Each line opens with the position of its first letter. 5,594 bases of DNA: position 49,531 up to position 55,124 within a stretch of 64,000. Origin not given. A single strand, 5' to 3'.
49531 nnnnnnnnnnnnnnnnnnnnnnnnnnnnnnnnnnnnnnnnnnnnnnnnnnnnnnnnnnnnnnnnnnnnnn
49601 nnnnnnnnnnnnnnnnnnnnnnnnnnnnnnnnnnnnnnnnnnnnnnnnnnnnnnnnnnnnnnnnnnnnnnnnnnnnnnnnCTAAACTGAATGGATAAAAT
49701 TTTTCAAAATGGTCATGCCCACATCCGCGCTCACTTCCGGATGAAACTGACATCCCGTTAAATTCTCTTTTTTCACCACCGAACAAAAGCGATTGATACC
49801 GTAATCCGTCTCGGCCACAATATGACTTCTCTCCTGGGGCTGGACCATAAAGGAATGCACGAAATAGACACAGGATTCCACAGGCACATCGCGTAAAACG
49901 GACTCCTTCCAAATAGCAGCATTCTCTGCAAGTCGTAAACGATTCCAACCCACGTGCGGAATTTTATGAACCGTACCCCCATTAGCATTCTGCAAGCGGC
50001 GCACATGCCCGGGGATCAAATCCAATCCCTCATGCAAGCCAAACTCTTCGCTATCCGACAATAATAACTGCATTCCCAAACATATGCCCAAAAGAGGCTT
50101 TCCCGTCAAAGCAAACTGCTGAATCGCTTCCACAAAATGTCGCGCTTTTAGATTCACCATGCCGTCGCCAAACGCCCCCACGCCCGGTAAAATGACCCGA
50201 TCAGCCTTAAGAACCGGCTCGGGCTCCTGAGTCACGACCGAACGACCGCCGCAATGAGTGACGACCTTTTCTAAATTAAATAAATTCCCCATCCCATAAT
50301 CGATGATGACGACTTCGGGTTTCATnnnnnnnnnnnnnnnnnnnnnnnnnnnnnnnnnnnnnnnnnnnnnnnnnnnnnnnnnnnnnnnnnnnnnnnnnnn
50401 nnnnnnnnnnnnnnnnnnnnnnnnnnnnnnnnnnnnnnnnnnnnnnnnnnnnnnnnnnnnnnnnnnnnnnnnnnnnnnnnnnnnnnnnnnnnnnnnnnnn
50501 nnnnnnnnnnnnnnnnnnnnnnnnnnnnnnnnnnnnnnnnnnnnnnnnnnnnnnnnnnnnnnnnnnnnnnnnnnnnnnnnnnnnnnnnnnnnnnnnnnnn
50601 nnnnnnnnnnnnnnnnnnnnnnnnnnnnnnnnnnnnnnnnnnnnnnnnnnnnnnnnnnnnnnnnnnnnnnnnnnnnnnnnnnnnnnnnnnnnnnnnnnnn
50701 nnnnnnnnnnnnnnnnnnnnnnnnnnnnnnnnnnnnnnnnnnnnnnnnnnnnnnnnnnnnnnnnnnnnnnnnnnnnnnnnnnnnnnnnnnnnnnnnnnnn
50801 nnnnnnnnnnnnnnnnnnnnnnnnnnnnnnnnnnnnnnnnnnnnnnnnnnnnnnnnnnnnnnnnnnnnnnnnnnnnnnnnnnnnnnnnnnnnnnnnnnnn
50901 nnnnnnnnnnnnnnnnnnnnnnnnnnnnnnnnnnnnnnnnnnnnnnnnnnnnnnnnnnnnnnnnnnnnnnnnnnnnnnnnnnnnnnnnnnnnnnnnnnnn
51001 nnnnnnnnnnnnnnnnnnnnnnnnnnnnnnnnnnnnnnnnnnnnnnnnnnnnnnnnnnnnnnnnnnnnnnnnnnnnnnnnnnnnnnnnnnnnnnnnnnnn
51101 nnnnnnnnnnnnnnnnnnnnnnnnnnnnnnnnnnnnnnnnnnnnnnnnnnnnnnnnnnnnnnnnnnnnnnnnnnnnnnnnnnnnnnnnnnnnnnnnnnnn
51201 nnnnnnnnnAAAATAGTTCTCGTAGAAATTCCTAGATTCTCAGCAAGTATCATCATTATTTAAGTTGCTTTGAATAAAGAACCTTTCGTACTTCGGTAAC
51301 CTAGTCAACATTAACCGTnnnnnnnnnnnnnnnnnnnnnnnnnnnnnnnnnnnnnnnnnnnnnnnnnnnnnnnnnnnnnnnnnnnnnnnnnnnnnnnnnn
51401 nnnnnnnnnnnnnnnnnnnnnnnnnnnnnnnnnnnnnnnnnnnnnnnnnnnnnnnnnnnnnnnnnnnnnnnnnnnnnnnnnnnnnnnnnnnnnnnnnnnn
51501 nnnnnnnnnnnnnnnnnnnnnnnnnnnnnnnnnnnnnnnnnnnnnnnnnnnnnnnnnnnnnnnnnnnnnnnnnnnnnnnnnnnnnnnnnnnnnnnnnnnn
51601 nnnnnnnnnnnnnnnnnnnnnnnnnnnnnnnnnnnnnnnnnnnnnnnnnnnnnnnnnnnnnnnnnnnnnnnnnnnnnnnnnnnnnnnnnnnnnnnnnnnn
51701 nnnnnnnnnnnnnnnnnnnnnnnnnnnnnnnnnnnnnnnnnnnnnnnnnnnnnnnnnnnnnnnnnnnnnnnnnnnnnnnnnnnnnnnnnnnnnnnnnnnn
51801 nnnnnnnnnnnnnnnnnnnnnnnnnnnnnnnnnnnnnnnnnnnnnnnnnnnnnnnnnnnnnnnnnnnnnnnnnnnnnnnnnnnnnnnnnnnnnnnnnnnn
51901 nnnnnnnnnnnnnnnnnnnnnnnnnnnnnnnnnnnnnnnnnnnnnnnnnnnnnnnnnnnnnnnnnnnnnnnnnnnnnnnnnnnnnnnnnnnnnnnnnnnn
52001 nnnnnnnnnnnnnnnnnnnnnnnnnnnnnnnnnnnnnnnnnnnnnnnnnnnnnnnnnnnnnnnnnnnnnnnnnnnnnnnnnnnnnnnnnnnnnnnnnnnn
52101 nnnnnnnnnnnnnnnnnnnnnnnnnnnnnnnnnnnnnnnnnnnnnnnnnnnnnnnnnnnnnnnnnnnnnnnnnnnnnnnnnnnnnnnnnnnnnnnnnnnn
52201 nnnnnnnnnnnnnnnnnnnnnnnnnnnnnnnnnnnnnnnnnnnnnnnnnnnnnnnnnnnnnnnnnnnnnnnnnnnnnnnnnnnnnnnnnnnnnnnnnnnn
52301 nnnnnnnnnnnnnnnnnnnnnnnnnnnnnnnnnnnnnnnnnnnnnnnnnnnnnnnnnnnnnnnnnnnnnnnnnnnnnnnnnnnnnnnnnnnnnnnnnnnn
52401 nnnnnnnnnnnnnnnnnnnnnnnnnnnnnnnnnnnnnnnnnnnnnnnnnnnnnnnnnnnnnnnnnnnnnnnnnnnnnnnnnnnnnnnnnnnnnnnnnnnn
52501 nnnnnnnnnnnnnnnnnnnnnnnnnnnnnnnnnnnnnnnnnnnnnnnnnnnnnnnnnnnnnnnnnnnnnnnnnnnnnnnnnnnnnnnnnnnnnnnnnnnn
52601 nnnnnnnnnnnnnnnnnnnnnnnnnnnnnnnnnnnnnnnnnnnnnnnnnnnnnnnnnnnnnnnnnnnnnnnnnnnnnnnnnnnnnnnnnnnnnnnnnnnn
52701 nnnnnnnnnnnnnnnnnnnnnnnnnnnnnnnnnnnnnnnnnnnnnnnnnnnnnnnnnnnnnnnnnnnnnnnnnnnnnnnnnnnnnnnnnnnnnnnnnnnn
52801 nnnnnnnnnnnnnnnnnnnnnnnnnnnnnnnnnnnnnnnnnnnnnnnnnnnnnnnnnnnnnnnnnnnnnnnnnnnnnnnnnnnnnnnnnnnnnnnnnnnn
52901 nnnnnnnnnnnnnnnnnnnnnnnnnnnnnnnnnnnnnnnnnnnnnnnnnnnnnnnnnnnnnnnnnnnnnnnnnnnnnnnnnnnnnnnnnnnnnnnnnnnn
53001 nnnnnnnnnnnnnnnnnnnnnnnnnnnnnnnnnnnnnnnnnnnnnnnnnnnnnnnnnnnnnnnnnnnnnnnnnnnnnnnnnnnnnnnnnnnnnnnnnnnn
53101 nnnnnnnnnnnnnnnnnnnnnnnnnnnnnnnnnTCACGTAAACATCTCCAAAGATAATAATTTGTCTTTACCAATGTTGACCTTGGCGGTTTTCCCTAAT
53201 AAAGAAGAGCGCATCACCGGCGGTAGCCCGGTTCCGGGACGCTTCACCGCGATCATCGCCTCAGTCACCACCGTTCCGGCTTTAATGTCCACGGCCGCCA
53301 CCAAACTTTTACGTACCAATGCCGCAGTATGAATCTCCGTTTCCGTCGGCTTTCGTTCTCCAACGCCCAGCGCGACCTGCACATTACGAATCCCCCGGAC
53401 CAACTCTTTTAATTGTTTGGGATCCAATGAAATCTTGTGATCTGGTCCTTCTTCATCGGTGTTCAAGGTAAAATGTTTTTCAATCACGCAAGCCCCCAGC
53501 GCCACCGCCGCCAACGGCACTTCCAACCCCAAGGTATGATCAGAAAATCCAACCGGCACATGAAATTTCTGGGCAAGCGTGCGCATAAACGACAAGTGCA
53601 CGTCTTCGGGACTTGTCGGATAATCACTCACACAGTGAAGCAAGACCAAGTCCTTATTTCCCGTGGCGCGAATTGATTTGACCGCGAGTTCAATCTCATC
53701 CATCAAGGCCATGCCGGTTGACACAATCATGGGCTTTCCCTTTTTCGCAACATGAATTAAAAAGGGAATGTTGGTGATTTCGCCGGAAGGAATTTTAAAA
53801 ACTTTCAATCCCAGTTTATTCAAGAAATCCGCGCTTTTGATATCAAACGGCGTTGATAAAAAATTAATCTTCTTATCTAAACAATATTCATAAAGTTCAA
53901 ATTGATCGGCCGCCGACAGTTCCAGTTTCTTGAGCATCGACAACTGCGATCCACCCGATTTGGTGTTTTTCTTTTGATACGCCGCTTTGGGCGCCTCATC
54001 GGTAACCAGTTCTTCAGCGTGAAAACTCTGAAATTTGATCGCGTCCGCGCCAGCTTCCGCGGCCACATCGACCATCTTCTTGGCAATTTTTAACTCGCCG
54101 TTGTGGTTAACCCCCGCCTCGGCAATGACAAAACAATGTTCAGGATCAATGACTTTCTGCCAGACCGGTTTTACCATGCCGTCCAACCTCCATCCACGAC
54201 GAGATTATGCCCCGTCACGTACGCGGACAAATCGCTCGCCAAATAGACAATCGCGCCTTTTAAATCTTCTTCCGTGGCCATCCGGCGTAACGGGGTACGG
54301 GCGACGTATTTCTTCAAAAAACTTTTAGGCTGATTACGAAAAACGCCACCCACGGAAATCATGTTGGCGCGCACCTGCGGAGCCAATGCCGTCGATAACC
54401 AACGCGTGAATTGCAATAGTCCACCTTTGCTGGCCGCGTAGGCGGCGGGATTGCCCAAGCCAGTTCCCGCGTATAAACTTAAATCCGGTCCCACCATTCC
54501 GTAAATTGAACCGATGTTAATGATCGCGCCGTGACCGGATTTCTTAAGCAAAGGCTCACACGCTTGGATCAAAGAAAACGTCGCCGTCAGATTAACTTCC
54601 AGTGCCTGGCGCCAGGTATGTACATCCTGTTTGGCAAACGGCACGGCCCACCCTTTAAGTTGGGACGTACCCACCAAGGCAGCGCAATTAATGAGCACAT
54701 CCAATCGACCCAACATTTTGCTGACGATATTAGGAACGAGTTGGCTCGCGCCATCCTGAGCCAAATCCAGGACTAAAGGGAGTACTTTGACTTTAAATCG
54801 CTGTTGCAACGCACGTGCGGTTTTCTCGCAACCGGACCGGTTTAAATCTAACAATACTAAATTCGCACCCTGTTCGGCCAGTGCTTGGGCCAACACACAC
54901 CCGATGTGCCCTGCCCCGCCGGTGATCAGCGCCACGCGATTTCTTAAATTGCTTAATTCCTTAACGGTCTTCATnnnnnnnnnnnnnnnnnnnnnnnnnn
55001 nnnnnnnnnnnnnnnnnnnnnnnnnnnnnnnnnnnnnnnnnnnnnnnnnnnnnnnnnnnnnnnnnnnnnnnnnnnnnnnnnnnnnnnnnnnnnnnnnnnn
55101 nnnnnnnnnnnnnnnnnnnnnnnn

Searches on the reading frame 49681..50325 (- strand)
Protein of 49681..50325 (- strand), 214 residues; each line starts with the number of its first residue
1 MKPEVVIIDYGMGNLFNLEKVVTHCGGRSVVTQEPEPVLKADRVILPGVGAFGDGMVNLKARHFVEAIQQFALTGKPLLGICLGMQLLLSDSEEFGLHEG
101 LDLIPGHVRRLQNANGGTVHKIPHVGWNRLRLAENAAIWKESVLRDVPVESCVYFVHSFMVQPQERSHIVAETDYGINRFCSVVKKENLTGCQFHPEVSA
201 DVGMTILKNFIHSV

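Call 8: search_protein_families(library=pfam, proteins=[window:49681-50325:-], max_evalue=0.01)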
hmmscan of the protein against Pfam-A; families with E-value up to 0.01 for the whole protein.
window:49681-50325:- (214 aa): 4 families
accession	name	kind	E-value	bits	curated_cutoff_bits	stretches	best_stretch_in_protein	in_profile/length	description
PF00117.34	GATase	-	3.3e-22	79.5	22.8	1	6-212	1-188/190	Glutamine amidotransferase class-I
PF01174.25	SNO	-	1.6e-07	31.8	27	1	14-116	7-106/188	SNO glutamine amidotransferase family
PF07685.20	GATase_3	-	1.7e-06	28.2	27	1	17-109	15-116/196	CobB/CobQ-like glutamine amidotransferase domain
PF07722.19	Peptidase_C26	-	1.2e-05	25.6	20.5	1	68-197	98-219/219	Peptidase C26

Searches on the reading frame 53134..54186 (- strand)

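Call 8: search_protein_families(library=pfam, proteins=[window:53134-54186:-], max_evalue=0.01)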
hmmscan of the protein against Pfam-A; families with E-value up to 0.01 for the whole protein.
window:53134-54186:- (350 aa): 2 families
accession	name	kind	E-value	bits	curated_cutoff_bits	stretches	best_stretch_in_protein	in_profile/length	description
PF03102.20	NeuB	-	3.1e-99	331.7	22.1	1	38-277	1-240/241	NeuB family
PF08666.17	SAF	-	2.4e-09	38.1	21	1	293-348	2-61/63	SAF domain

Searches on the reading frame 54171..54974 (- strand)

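Call 8: search_protein_families(library=pfam, proteins=[window:54171-54974:-], max_evalue=0.01)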
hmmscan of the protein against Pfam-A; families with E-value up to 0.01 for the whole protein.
window:54171-54974:- (267 aa): 8 families
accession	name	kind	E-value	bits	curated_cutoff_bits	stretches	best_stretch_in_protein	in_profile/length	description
PF13561.12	adh_short_C2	-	2.2e-46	158.8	27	1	24-265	8-236/236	Enoyl-(Acyl carrier protein) reductase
PF00106.31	adh_short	-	3.6e-36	124.9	26.6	1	13-211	1-182/195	short chain dehydrogenase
PF08659.16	KR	-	1.3e-07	32.2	22.6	1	15-162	3-142/180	KR domain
PF01370.27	Epimerase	-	8.7e-07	29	20.9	1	15-183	1-146/240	NAD dependent epimerase/dehydratase family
PF23441.1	SDR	-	0.0004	20.3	27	1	9-211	4-194/258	SDR-like rossmann domain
PF16363.11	GDP_Man_Dehyd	-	0.007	16.3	27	0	16-57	1-43/332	GDP-mannose 4,6 dehydratase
PF03721.20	UDPG_MGDP_dh_N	-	0.0096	15.9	27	0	20-52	7-39/187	UDP-glucose/GDP-mannose dehydrogenase family, NAD binding domain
PF02737.24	3HCDH_N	-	0.0099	16.2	22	0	20-63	6-49/180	3-hydroxyacyl-CoA dehydrogenase, NAD binding domain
